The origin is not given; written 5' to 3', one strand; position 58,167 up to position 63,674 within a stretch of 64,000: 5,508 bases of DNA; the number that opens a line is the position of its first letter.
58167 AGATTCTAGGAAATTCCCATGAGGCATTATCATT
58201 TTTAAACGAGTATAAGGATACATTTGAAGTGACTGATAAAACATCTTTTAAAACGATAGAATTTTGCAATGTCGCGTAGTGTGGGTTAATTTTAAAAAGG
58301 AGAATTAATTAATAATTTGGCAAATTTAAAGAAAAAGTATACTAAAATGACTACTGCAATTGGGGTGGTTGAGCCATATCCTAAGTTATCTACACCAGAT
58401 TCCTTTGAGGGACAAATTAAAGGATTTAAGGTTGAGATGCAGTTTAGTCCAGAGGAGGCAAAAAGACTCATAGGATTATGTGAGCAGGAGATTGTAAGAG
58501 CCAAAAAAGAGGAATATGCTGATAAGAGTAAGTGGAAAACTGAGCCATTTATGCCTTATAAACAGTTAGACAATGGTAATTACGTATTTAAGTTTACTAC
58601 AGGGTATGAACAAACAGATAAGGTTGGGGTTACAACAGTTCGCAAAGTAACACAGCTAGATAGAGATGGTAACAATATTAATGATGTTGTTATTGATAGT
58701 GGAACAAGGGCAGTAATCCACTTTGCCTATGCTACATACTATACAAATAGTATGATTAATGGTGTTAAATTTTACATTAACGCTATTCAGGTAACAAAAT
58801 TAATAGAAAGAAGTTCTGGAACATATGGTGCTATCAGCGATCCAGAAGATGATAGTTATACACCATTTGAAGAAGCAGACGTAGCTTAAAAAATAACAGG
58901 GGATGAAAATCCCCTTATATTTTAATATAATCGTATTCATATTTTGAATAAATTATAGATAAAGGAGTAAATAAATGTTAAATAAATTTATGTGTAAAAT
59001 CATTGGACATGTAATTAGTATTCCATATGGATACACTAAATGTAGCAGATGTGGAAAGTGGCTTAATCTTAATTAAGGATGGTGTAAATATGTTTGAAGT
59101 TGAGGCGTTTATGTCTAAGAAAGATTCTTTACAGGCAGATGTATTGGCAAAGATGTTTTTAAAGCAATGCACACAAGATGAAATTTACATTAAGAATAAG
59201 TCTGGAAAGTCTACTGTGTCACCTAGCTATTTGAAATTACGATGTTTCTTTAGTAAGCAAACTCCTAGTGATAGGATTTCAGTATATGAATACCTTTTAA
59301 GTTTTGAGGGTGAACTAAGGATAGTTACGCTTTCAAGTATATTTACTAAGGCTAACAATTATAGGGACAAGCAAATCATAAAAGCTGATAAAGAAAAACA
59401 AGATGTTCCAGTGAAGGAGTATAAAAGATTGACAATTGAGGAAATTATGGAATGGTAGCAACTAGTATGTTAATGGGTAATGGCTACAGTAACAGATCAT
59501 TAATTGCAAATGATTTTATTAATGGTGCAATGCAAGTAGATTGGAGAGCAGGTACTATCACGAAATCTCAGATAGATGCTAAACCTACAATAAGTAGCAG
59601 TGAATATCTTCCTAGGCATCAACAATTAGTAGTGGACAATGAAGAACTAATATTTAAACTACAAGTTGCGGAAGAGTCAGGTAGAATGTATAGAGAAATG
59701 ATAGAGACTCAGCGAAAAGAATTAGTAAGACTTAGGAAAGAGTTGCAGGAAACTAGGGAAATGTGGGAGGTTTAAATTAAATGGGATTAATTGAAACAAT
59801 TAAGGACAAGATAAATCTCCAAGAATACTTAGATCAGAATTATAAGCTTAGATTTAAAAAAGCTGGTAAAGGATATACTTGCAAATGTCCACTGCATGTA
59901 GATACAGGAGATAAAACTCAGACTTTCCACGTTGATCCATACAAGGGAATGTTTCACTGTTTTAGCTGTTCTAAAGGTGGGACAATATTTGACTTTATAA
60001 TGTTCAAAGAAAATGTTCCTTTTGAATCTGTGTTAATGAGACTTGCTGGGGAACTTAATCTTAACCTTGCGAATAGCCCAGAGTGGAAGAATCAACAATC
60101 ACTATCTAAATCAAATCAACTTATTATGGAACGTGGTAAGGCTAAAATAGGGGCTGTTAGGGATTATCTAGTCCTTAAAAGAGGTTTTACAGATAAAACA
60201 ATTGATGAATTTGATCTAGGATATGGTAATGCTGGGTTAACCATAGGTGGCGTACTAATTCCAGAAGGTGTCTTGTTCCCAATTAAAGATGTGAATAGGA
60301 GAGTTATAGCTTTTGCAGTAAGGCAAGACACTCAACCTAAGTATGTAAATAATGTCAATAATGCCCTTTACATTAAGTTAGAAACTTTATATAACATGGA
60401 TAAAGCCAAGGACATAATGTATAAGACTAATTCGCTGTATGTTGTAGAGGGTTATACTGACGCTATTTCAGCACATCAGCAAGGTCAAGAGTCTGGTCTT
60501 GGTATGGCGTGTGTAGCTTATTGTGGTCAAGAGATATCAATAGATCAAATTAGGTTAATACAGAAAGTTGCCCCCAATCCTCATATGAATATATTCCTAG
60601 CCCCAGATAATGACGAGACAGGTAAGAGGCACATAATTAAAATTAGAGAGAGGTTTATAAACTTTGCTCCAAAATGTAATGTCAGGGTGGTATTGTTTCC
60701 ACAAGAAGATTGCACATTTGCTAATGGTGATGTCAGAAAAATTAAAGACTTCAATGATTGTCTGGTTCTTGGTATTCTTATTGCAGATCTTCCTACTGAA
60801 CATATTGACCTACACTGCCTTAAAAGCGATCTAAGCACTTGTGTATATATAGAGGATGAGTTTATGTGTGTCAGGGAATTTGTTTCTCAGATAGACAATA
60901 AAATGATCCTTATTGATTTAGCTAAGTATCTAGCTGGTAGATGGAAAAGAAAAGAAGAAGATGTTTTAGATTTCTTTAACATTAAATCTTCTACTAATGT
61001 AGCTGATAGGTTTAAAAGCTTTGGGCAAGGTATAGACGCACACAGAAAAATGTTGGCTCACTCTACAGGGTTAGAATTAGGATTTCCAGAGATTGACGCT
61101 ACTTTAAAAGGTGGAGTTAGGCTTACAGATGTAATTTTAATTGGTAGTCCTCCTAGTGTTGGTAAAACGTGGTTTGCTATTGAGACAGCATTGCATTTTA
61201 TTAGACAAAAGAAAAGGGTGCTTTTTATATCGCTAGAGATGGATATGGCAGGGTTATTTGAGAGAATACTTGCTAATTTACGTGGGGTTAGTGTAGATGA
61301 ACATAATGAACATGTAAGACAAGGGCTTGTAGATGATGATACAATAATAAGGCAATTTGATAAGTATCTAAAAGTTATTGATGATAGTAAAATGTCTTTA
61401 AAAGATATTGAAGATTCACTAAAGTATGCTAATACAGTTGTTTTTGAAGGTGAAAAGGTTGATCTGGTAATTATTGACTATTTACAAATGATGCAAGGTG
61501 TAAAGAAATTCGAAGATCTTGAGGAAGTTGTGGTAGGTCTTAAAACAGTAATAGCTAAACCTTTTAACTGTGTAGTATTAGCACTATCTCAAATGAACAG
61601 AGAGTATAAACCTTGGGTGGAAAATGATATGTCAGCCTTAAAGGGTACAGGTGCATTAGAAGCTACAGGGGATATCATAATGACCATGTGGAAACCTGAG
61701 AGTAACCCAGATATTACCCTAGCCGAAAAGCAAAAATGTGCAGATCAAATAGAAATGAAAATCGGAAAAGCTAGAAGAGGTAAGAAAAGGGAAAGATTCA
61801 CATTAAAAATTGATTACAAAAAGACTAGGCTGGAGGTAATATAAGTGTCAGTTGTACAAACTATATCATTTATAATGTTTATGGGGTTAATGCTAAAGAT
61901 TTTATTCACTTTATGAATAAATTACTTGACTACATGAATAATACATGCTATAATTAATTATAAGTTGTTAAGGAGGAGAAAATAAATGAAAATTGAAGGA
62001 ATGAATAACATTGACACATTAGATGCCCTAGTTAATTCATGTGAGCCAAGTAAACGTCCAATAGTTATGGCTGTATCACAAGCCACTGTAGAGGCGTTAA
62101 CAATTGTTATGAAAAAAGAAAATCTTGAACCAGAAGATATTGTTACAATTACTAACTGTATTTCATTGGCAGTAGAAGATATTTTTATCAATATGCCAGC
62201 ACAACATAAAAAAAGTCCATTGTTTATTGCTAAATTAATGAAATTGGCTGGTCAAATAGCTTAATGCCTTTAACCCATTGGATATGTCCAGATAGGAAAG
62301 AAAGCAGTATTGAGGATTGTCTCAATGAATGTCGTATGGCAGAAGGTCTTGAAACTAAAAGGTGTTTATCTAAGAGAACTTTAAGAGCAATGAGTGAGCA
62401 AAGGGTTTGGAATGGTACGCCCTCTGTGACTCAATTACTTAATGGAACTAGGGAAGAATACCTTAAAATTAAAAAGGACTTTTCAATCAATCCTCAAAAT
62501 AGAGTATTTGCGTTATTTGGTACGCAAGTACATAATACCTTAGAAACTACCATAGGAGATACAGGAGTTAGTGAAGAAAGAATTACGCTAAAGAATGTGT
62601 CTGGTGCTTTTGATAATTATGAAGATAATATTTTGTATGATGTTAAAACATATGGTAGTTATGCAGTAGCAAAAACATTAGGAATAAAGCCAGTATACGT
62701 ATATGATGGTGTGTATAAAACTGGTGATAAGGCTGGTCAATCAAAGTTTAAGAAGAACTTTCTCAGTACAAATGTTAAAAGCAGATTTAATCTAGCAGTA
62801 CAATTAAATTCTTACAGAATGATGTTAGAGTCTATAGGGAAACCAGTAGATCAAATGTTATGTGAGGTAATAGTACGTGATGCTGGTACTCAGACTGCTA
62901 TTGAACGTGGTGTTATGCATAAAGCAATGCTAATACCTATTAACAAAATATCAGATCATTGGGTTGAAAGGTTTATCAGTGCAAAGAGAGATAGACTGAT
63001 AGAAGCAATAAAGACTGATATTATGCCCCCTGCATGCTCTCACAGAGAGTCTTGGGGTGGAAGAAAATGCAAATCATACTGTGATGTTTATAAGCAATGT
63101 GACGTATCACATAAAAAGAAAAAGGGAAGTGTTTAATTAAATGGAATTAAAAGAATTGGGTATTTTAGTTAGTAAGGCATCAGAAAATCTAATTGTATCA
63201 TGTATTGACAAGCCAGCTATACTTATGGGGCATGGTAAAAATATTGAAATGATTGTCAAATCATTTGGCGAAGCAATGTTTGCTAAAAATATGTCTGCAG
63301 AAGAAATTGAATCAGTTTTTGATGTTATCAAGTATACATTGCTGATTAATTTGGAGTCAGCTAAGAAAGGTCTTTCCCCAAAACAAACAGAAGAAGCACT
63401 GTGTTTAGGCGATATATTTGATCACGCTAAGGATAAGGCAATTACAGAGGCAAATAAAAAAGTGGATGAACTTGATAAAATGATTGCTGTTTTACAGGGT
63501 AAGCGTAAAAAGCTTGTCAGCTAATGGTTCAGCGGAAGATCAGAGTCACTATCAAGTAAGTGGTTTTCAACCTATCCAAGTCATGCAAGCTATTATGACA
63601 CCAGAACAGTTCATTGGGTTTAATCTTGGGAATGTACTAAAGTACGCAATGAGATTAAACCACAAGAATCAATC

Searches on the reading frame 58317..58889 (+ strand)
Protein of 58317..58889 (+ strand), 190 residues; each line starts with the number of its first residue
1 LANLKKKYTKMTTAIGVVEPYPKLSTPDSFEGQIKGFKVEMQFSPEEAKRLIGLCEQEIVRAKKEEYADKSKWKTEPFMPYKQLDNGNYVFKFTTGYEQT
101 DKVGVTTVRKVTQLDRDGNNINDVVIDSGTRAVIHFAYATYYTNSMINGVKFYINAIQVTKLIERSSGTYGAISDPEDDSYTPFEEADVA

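Call 39: search_protein_families(library=pfam, proteins=[window:58317-58889:+], max_evalue=0.01)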
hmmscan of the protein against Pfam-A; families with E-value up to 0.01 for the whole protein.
window:58317-58889:+ (190 aa): 1 family
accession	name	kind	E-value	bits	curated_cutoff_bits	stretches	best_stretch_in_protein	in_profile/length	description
PF21265.3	SBB_T7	-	9.3e-06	25.8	27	1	15-162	1-169/169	Single-stranded DNA-binding protein, Bacteriophage T7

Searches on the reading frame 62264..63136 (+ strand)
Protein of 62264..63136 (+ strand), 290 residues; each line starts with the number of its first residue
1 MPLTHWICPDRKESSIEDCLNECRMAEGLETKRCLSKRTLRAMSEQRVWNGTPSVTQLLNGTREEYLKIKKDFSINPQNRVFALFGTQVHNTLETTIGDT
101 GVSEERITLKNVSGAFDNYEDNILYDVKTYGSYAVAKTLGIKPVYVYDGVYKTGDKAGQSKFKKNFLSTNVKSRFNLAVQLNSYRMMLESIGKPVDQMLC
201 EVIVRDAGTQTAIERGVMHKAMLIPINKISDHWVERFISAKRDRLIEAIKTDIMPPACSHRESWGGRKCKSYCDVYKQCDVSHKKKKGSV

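Call 39: search_protein_families(library=pfam, proteins=[window:62264-63136:+], max_evalue=0.01)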
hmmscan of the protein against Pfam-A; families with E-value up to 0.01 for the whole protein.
window:62264-63136:+ (290 aa): 1 family
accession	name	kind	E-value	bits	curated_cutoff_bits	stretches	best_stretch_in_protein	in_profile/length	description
PF00752.23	XPG_N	-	0.0077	17.1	22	0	135-163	67-95/101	XPG N-terminal domain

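Call 76: find_encoding_contigs(protein=window:62264-63136:+, flank=10000, max_places=10)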
Protein window:62264-63136:+ (290 aa): 4 contigs read that carry it; 4 places shown.
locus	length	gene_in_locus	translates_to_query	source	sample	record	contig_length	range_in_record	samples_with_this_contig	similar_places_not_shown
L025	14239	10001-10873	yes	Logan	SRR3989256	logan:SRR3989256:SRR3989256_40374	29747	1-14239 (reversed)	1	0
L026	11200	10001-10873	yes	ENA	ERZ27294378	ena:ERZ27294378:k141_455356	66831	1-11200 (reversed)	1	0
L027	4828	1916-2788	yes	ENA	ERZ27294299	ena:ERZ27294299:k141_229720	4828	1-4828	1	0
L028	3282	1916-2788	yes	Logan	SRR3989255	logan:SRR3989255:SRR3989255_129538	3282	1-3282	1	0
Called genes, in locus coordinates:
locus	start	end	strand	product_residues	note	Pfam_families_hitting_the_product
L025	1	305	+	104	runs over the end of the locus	-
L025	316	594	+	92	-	-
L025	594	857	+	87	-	-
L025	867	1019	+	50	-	-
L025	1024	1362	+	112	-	-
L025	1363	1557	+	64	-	-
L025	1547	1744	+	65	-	-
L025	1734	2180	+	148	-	-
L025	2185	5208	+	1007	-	PF02811:PHP, PF07733:DNA_pol3_alpha, PF17657:DNA_pol3_finger, PF14579:HHH_6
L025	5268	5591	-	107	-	PF12844:HTH_19, PF13560:HTH_31 (weak), PF01381:HTH_3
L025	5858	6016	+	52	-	-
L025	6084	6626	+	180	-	-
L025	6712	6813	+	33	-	-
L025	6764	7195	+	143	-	-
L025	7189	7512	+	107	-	-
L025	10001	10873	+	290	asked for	-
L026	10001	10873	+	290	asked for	-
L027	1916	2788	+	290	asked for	-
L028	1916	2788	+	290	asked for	-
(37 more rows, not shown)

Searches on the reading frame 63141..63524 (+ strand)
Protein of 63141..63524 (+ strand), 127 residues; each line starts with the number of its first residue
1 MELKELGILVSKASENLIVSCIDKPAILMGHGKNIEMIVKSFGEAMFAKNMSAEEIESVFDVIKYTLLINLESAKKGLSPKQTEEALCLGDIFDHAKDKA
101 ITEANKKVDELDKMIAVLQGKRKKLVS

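Call 39: search_protein_families(library=pfam, proteins=[window:63141-63524:+], max_evalue=0.01)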
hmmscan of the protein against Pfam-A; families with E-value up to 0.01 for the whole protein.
window:63141-63524:+ (127 aa): 1 family
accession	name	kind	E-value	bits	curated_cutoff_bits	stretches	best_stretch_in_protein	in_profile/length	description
PF08946.15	Osmo_CC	-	0.0029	18.3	24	0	106-126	19-39/46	Osmosensory transporter coiled coil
